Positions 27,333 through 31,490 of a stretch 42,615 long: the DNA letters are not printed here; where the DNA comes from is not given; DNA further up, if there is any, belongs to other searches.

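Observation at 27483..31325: Single polypeptide fusing a formylglycine sulfatase to a GH50/GH42-like (beta/alpha)8 glycosidase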

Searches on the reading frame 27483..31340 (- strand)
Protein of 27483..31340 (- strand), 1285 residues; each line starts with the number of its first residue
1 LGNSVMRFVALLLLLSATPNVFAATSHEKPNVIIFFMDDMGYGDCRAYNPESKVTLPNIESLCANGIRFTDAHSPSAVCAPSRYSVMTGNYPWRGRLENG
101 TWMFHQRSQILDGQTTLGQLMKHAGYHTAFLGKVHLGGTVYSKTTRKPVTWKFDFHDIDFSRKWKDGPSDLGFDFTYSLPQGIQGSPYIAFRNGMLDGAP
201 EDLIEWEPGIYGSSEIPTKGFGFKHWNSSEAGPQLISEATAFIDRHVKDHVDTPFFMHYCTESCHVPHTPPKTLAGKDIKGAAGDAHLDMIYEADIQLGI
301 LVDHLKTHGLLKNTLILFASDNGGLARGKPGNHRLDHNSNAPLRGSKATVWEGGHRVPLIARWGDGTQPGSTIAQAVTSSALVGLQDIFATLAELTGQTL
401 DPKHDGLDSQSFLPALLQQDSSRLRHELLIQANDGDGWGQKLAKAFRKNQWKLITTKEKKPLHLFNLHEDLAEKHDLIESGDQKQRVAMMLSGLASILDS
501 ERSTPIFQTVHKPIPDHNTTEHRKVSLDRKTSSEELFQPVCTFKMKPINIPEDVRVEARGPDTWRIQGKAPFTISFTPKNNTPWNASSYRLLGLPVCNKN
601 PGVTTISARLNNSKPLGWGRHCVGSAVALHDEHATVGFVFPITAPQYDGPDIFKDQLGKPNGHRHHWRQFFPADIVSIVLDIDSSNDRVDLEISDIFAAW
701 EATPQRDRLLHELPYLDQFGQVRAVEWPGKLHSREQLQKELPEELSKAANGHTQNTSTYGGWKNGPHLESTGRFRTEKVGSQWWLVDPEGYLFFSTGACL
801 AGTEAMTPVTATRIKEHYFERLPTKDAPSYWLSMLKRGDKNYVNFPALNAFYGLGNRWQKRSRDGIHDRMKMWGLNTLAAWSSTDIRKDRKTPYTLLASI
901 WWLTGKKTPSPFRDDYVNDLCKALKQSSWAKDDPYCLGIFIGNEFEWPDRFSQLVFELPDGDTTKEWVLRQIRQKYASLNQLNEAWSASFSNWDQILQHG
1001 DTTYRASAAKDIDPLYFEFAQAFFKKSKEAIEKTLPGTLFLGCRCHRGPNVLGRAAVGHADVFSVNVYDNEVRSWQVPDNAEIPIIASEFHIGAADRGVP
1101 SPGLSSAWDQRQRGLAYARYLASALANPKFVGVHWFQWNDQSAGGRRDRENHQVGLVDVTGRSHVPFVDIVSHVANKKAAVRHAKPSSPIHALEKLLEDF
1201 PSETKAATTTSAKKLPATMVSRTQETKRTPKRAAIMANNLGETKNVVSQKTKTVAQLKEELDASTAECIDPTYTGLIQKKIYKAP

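Call 3: search_protein_families(library=pfam, proteins=[window:27483-31340:-], max_evalue=1)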
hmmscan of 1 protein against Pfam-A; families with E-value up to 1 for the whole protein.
window:27483-31340:- (1285 aa): 4 families
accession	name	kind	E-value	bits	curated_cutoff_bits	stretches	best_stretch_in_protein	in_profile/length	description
PF00884.28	Sulfatase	-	1.6e-43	149.6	25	1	30-397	1-300/301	Sulfatase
PF01663.27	Phosphodiest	-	0.00025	21.2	23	1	55-323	19-220/342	Type I phosphodiesterase / nucleotide pyrophosphatase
PF16347.10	SGSH_C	-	0.00062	20.4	29.3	1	347-491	8-145/154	N-sulphoglucosamine sulphohydrolase, C-terminal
PF02449.21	Glyco_hydro_42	-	0.0088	15.9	21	1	932-1038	125-231/376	Beta-galactosidase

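Call 4: search_protein_families(library=ncbifam, proteins=[window:27483-31340:-], max_evalue=1)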
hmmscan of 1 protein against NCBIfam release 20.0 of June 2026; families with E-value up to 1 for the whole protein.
window:27483-31340:- (1285 aa): 6 families
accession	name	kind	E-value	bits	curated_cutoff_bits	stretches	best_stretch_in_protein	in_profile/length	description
NF010322.0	PRK13759.1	equivalog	5.3e-34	117.5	481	2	289-498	272-457/486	arylsulfatase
TIGR03417.1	chol_sulfatase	equivalog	9.1e-26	90.8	433.45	2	29-139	2-106/500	choline-sulfatase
NF052527.1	Mn_arylsulf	exception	4.9e-20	71.9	850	2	29-273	1-218/479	manganese-dependent arylsulfatase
NF045661.1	HdlasePehA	equivalog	4.7e-15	55.2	900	2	29-133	2-99/506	phosphoric/sulfuric ester hydrolase PehA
NF006280.0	PRK08451.1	equivalog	0.033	13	572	1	1190-1225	134-170/535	DNA polymerase III subunit gamma/tau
TIGR02397.1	dnaX_nterm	equivalog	0.16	11.2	250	1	1190-1226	134-171/355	DNA polymerase III subunit gamma/tau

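Call 11: find_homologous_proteins(query=window:27483-31340:-, max_evalue=1e-10)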
Query window:27483-31340:- (1285 aa): 384 proteins with E <= 1e-10 among 8000 candidates; the best 120 are listed.
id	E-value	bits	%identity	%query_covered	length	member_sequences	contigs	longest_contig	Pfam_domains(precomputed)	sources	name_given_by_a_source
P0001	0.0e+0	3039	100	100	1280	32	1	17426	PF00884.29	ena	-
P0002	0.0e+0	2767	91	99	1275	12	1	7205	PF00884.29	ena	-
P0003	0.0e+0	2663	86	96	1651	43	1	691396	PF01663.28,PF16347.11,PF00884.29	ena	-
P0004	0.0e+0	2415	77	96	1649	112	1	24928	PF02995.23,PF01663.28,PF16347.11,PF00884.29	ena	-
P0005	0.0e+0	2406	77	96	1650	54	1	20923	PF02995.23,PF01663.28,PF16347.11,PF00884.29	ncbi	-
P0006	0.0e+0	2398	77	96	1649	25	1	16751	PF02995.23,PF01663.28,PF16347.11,PF00884.29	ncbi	-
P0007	0.0e+0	2285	74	99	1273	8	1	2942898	PF00884.29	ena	-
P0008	0.0e+0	2272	78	95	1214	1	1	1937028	PF00884.29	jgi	jgi:arylsulfatase A-like enzyme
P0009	0.0e+0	2271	78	95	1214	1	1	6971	PF00884.29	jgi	jgi:arylsulfatase A-like enzyme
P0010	0.0e+0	2269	78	95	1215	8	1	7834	PF01663.28,PF00884.29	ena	-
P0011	0.0e+0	2266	78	95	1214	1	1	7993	PF00884.29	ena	-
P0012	0.0e+0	2266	78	95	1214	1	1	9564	PF00884.29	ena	-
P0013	0.0e+0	2265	78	95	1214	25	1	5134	PF00884.29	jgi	jgi:arylsulfatase A-like enzyme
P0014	0.0e+0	2264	78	95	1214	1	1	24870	PF00884.29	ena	-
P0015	0.0e+0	2235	78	93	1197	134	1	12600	PF01663.28,PF00884.29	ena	-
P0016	0.0e+0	1848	60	96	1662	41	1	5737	PF01663.28,PF16347.11,PF00884.29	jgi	-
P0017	0.0e+0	1841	60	96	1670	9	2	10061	PF02995.23,PF01663.28,PF16347.11,PF00884.29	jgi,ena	-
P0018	0.0e+0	1840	60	96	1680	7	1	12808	PF14707.12,PF01663.28,PF16347.11,PF00884.29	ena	-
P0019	0.0e+0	1823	60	96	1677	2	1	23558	PF14707.12,PF01663.28,PF16347.11,PF00884.29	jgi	-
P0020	0.0e+0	1742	50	92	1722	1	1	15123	PF00884.29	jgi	jgi:arylsulfatase A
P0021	0.0e+0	1585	55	94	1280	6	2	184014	PF16347.11,PF00884.29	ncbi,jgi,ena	-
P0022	0.0e+0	1580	55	93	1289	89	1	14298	PF16347.11,PF00884.29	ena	-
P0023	0.0e+0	1546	55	93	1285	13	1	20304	PF16347.11,PF00884.29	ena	-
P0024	0.0e+0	1534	53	96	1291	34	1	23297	PF16347.11,PF00884.29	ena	-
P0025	0.0e+0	1481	54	93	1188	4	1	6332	PF01663.28,PF16347.11,PF00884.29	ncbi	-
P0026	0.0e+0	1449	53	93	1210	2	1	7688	PF16347.11,PF00884.29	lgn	-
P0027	0.0e+0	1446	53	92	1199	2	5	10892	PF16347.11,PF00884.29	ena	-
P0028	0.0e+0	1445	53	91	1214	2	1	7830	PF00884.29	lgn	-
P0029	0.0e+0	1439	53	93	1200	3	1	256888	PF16347.11,PF00884.29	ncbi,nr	ncbi:MAG: sulfatase-like hydrolase/transferase [Mariniblastus sp.]|nr:sulfatase-like hydrolase/trans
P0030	0.0e+0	1417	52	93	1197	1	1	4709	PF01663.28,PF00884.29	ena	-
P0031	0.0e+0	1346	51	92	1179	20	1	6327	PF01663.28,PF16347.11,PF00884.29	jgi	-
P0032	0.0e+0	1334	52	93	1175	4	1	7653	PF16347.11,PF00884.29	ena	-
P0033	0.0e+0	1328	51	92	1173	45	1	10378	PF16347.11,PF00884.29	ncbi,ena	-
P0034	0.0e+0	1327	51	93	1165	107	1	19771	PF16347.11,PF00884.29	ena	-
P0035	0.0e+0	1325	51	62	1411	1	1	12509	PF00884.29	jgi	jgi:arylsulfatase A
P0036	0.0e+0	1323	50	93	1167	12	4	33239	PF16347.11,PF00884.29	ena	-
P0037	0.0e+0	1322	51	91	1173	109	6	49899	PF16347.11,PF00884.29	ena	-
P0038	0.0e+0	1321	50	91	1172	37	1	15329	PF16347.11,PF00884.29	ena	-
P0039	0.0e+0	1314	52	93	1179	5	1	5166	PF16347.11,PF00884.29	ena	-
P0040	0.0e+0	1313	51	93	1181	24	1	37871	PF16347.11,PF00884.29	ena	-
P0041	0.0e+0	1313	50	91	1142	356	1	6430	PF01663.28,PF16347.11,PF00884.29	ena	-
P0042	0.0e+0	1313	50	93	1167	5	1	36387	PF01663.28,PF16347.11,PF00884.29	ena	-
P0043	0.0e+0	1312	50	92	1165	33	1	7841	PF01663.28,PF16347.11,PF00884.29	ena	-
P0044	0.0e+0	1312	50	93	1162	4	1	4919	PF01663.28,PF16347.11,PF00884.29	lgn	-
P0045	0.0e+0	1302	51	91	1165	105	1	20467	PF01663.28,PF16347.11,PF00884.29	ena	-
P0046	0.0e+0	1296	49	93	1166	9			PF01663.28,PF16347.11,PF00884.29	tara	tara:strand:+ start:5648 stop:9148 length:3501 start_codon:yes stop_codon:yes gene_type:complete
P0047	0.0e+0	1286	51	91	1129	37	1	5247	PF16347.11,PF00884.29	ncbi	-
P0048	0.0e+0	1286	50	90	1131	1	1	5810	PF01663.28,PF16347.11,PF00884.29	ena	-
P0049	0.0e+0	1261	50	89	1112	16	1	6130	PF01663.28,PF16347.11,PF00884.29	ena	-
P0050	8.0e-294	996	42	49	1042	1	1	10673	PF00884.29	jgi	jgi:arylsulfatase A-like enzyme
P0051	4.6e-257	874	53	60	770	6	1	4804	PF16347.11,PF00884.29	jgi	jgi:arylsulfatase A-like enzyme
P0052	7.7e-253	860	31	93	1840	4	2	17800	PF02449.22,PF00884.29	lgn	-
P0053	9.7e-208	711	35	88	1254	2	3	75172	PF00884.29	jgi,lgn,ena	-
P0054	2.6e-132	461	46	38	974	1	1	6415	PF16347.11,PF00884.29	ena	-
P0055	5.5e-124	433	45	36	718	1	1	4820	PF22352.3,PF17963.8,PF17892.8,PF01663.28,PF16347.11,PF00884.29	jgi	jgi:arylsulfatase A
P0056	8.7e-124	433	45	37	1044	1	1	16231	PF13287.13,PF13290.14,PF17829.8,PF01663.28,PF00884.29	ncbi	-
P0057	3.7e-120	421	42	40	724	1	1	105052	PF17957.8,PF03793.25,PF01663.28,PF16347.11,PF00884.29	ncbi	ncbi:MAG: sulfatase-like hydrolase/transferase, partial [Woeseia sp.]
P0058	1.4e-118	415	41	38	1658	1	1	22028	PF00884.29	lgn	-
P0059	2.2e-118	415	44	37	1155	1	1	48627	PF00884.29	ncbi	ncbi:MAG: arylsulfatase [Pseudomonadota bacterium]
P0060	3.2e-117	411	43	37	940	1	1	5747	PF01663.28,PF00884.29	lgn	-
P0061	8.8e-116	406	42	38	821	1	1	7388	PF17957.8,PF16347.11,PF00884.29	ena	-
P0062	9.9e-115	403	41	37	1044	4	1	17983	PF17963.8,PF17892.8,PF17803.8,PF18998.7,PF00884.29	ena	-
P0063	4.9e-114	400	41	39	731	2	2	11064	PF02412.24,PF01833.31,PF16347.11,PF00884.29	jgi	-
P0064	7.7e-114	400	41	40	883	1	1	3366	PF22352.3,PF00801.27,PF02494.23,PF17957.8,PF01663.28,PF16347.11,PF00884.29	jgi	jgi:arylsulfatase A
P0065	4.0e-112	394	40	40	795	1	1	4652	PF22352.3,PF00801.27,PF17957.8,PF01663.28,PF16347.11,PF00884.29,PF18911.7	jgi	jgi:arylsulfatase A-like enzyme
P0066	9.4e-112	393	42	35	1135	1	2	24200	PF17963.8,PF17892.8,PF17803.8,PF18998.7,PF00884.29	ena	-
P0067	1.6e-111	392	41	39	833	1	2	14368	PF22073.3,PF15780.12,PF03793.25,PF12371.15,PF22544.3,PF16347.11,PF00884.29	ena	-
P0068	5.1e-110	387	39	40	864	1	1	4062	PF22352.3,PF00801.27,PF02494.23,PF17957.8,PF16347.11,PF00884.29,PF19077.7,PF18911.7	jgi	jgi:arylsulfatase A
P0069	1.0e-109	386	41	38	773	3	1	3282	PF22073.3,PF15780.12,PF03793.25,PF12371.15,PF22544.3,PF01663.28,PF16347.11,PF00884.29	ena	-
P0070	5.8e-109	384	41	38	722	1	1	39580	PF22073.3,PF15780.12,PF12371.15,PF22544.3,PF01663.28,PF16347.11,PF00884.29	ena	-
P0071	4.0e-108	381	33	37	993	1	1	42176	PF14707.12,PF01663.28,PF16347.11,PF00884.29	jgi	jgi:arylsulfatase A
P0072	1.7e-107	379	41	37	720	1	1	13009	PF22073.3,PF15780.12,PF22544.3,PF01663.28,PF16347.11,PF00884.29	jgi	jgi:arylsulfatase A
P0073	3.4e-107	378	40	39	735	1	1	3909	PF22073.3,PF15780.12,PF12371.15,PF22544.3,PF01663.28,PF16347.11,PF00884.29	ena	-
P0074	4.0e-107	377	40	39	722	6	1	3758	PF22073.3,PF15780.12,PF12371.15,PF22544.3,PF01663.28,PF16347.11,PF00884.29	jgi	jgi:arylsulfatase A-like enzyme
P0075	8.0e-107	376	37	42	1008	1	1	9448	PF16347.11,PF00884.29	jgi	jgi:arylsulfatase A-like enzyme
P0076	9.9e-107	376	42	37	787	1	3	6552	PF01663.28,PF00884.29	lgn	-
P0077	1.1e-106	376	40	39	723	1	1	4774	PF22073.3,PF15780.12,PF12371.15,PF22544.3,PF01663.28,PF16347.11,PF00884.29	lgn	-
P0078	1.2e-106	376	41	37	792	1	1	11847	PF22073.3,PF15780.12,PF03793.25,PF12371.15,PF22544.3,PF01663.28,PF00884.29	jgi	jgi:arylsulfatase A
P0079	2.1e-106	375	38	40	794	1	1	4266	PF22073.3,PF15780.12,PF03793.25,PF22544.3,PF01663.28,PF16347.11,PF00884.29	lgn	-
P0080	2.9e-106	375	40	40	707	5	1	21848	PF01663.28,PF16347.11,PF00884.29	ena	-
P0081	1.2e-105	373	40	37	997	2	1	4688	PF16347.11,PF00884.29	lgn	-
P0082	1.5e-105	372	41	37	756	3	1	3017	PF22073.3,PF15780.12,PF03793.25,PF12371.15,PF22544.3,PF01663.28,PF00884.29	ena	-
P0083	6.8e-104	367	39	40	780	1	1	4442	PF22073.3,PF15780.12,PF03793.25,PF22544.3,PF01663.28,PF16347.11,PF00884.29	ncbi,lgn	ncbi:MAG: sulfatase-like hydrolase/transferase [Steroidobacteraceae bacterium]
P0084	2.6e-102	361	37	34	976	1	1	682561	PF14707.12,PF01663.28,PF16347.11,PF00884.29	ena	-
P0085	4.3e-101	357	38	38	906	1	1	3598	PF17963.8,PF17892.8,PF17803.8,PF00884.29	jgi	-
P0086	3.1e-100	355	39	39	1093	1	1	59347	PF17963.8,PF17892.8,PF17803.8,PF01663.28,PF00884.29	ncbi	-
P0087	4.2e-99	351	32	34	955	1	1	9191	PF01663.28,PF16347.11,PF00884.29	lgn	-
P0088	2.5e-95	338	33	38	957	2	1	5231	PF01663.28,PF16347.11,PF00884.29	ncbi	-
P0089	3.8e-95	338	37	37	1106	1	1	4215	PF17963.8,PF17892.8,PF17803.8,PF00884.29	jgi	jgi:arylsulfatase A-like enzyme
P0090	4.7e-95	337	32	39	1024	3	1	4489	PF14707.12,PF02995.23,PF01663.28,PF16347.11,PF00884.29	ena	-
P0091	1.5e-94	336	33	35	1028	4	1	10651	PF14707.12,PF02995.23,PF01663.28,PF16347.11,PF00884.29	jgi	-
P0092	1.2e-93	333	37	38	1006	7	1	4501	PF17963.8,PF17892.8,PF17803.8,PF00884.29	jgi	jgi:arylsulfatase A-like enzyme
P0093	1.2e-93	333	35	38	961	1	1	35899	PF01663.28,PF16347.11,PF00884.29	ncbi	-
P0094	3.6e-93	331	36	39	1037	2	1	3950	PF17963.8,PF17892.8,PF17803.8,PF16347.11,PF00884.29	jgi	-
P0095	4.2e-93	331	37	38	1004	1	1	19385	PF17963.8,PF17892.8,PF17803.8,PF16347.11,PF00884.29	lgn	-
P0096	4.4e-93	331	36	33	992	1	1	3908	PF14707.12,PF02995.23,PF01663.28,PF16347.11,PF00884.29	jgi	jgi:arylsulfatase A-like enzyme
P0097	5.6e-93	331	35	33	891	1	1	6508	PF14707.12,PF01663.28,PF16347.11,PF00884.29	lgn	-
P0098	2.6e-92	328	38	37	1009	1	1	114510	PF17963.8,PF17892.8,PF17803.8,PF16347.11,PF00884.29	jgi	jgi:arylsulfatase A-like enzyme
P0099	3.6e-92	328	38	37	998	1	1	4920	PF17963.8,PF17892.8,PF17803.8,PF16347.11,PF00884.29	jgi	-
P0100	4.3e-92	328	33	37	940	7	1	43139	PF14707.12,PF04185.20,PF01663.28,PF16347.11,PF00884.29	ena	-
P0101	6.3e-92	327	31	38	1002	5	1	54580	PF14707.12,PF02995.23,PF01663.28,PF16347.11,PF00884.29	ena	-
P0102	6.5e-92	327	37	37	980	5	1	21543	PF17963.8,PF17892.8,PF17803.8,PF00884.29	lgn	-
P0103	1.1e-91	326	37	38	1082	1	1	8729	PF17963.8,PF17892.8,PF17803.8,PF00884.29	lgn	-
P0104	1.1e-91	326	36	41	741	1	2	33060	PF18962.8,PF01663.28,PF16347.11,PF00884.29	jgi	-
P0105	1.7e-91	326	38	38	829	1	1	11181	PF14200.13,PF01663.28,PF16347.11,PF27624.1,PF00884.29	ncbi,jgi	-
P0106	8.1e-91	323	31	37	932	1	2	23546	PF14707.12,PF02995.23,PF01663.28,PF16347.11,PF00884.29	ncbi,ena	-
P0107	2.5e-90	322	37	38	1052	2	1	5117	PF17963.8,PF17892.8,PF17803.8,PF16347.11,PF00884.29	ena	-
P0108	6.3e-90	320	37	37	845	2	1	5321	PF18884.6,PF00884.29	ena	-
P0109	6.4e-90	320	32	38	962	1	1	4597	PF14707.12,PF01663.28,PF16347.11,PF00884.29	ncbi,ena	-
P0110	6.0e-88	314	30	39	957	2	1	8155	PF14707.12,PF02995.23,PF01663.28,PF16347.11,PF00884.29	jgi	-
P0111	8.7e-87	310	33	37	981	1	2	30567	PF14707.12,PF01663.28,PF16347.11,PF00884.29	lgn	-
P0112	1.1e-86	310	37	39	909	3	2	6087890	PF25490.1,PF18962.8,PF01663.28,PF16347.11,PF00884.29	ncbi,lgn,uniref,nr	ncbi:sulfatase-like hydrolase/transferase [Aquimarina sp. AD10]|uniref:sulfatase-like hydrolase/tran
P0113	2.8e-86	308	31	39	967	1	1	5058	PF14707.12,PF02995.23,PF01663.28,PF16347.11,PF00884.29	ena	-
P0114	2.4e-85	305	32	37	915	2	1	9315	PF01663.28,PF16347.11,PF00884.29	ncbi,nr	ncbi:MAG: sulfatase-like hydrolase/transferase [Phycisphaerae bacterium]|nr:sulfatase-like hydrolase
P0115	4.4e-85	304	38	39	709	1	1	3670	PF18962.8,PF27624.1,PF00884.29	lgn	-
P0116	2.9e-84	302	32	39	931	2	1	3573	PF14707.12,PF01663.28,PF16347.11,PF00884.29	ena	-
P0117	6.4e-84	301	32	37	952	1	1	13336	PF14707.12,PF01663.28,PF16347.11,PF00884.29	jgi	jgi:arylsulfatase A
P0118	6.4e-84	301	35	39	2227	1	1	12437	PF02837.25,PF17389.9,PF16355.12,PF02836.24,PF00703.28,PF01663.28,PF16347.11,PF00884.29,PF11721.15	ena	-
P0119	3.1e-83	298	34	31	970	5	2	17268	PF14707.12,PF01663.28,PF16347.11,PF00884.29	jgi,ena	jgi:arylsulfatase A-like enzyme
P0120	5.7e-83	297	36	38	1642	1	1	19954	PF02837.25,PF03372.30,PF16355.12,PF02836.24,PF00703.28,PF16347.11,PF00884.29,PF22666.3,PF11721.15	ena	-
